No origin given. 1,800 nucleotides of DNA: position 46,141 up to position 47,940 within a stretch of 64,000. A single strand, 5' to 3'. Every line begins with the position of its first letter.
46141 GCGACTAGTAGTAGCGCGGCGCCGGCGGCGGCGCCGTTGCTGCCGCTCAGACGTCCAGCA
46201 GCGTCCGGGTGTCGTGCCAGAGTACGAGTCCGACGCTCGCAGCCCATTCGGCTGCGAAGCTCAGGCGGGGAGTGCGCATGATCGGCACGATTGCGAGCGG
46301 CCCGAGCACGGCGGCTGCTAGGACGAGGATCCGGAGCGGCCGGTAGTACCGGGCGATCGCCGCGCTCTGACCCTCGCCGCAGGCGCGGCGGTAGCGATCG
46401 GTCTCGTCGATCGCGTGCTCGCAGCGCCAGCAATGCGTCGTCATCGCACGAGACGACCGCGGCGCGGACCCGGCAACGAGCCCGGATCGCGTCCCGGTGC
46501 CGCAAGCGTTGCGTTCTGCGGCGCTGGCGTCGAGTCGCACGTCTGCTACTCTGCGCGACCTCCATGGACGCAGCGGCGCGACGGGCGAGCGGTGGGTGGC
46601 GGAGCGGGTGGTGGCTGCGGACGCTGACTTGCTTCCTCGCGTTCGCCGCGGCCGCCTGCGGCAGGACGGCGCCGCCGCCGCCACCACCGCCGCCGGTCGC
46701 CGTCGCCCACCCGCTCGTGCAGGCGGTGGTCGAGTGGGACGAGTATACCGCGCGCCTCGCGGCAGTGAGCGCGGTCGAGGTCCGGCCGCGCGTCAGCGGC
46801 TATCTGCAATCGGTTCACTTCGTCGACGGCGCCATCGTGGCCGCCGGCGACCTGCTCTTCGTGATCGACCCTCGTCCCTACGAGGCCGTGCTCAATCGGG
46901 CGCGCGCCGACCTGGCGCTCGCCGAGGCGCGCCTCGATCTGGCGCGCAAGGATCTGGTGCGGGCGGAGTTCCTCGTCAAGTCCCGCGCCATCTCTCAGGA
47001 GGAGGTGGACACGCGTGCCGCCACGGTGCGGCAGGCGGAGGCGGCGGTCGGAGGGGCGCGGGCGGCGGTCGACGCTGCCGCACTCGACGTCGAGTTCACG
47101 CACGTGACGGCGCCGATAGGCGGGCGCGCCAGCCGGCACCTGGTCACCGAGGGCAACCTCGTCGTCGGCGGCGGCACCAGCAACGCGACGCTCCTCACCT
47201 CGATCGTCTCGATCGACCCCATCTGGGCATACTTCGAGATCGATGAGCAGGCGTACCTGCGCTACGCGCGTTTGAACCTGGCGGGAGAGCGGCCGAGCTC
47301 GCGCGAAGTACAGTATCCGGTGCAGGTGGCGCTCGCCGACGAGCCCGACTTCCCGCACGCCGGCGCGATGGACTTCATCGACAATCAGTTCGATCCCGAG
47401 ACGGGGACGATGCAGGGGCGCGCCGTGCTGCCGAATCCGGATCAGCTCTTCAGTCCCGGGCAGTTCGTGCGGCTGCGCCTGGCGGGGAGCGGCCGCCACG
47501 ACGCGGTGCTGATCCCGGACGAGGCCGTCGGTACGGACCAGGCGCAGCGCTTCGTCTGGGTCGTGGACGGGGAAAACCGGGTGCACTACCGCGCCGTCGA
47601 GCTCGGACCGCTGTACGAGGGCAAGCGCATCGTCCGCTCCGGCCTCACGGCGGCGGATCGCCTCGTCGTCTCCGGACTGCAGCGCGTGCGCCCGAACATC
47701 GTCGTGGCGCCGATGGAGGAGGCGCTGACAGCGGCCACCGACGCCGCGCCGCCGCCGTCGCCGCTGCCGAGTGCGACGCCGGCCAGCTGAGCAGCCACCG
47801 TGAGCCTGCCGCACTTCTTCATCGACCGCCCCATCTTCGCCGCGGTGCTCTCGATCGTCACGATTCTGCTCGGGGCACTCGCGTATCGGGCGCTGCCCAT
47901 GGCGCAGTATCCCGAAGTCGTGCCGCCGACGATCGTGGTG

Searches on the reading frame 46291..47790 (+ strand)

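Call 61: search_protein_families(library=pfam, proteins=[window:46291-47790:+], max_evalue=0.00001)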
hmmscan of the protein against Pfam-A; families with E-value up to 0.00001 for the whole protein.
window:46291-47790:+ (499 aa): 2 families
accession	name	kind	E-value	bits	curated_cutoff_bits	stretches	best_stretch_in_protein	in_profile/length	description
PF16576.10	HlyD_D23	-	5.4e-10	39.3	30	1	162-393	20-214/214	Barrel-sandwich domain of CusB or HlyD membrane-fusion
PF13533.13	Biotin_lipoyl_2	-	8.6e-06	25.9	29.8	0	162-193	1-32/32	Biotin-lipoyl like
